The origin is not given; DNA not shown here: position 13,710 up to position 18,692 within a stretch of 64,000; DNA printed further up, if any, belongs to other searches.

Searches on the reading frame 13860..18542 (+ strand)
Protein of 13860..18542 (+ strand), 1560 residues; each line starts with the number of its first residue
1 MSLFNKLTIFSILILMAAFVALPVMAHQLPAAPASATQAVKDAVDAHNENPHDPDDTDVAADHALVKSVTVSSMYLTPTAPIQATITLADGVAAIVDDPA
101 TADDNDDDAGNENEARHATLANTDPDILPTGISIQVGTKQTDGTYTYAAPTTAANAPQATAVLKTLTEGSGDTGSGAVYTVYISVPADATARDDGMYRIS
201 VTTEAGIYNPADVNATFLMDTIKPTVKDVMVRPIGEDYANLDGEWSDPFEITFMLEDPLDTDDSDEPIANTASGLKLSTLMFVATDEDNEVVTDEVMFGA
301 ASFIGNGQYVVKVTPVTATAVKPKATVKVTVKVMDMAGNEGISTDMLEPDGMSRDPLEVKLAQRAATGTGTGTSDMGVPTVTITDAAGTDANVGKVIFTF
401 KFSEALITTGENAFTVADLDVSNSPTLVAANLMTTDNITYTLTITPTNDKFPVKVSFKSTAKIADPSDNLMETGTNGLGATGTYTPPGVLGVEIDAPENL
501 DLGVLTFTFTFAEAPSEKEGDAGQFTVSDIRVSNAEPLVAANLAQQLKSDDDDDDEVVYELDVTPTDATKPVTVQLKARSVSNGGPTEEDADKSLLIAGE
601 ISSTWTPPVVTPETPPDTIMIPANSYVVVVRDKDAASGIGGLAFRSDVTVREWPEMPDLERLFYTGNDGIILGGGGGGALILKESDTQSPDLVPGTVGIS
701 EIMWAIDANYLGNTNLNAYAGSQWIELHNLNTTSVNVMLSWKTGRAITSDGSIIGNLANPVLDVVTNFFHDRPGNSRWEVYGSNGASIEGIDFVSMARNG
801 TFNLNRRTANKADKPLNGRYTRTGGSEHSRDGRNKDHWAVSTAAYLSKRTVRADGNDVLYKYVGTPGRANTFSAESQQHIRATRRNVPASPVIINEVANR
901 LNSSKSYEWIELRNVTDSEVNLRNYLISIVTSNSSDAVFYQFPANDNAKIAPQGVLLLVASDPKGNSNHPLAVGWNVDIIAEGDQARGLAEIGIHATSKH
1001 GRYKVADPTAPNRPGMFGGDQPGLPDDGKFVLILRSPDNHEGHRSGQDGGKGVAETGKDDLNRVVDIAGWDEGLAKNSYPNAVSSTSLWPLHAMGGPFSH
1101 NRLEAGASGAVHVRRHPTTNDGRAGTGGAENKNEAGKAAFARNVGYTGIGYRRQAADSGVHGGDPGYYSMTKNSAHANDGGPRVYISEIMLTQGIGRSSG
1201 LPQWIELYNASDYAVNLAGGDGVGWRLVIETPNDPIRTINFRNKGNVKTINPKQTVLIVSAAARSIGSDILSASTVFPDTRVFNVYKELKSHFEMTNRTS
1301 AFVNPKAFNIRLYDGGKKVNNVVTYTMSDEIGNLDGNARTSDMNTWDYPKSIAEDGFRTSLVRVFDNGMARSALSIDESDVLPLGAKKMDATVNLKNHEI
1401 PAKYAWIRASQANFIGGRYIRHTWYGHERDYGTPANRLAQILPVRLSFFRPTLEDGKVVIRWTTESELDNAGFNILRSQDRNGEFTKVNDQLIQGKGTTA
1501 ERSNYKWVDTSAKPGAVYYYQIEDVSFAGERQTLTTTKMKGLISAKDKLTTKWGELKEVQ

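Call 8: search_protein_families(library=pfam, proteins=[window:13860-18542:+], max_evalue=0.001)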
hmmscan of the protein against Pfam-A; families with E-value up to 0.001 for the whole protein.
window:13860-18542:+ (1560 aa): 1 family
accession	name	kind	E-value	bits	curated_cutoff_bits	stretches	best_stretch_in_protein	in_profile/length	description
PF00932.25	LTD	-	1.3e-20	74.3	34.3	2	889-984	5-90/109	Lamin Tail Domain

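Call 21: search_protein_families(library=ncbifam, proteins=[window:13860-18542:+], max_evalue=0.001)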
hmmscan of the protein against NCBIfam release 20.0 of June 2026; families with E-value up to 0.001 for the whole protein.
window:13860-18542:+ (1560 aa): 0 families
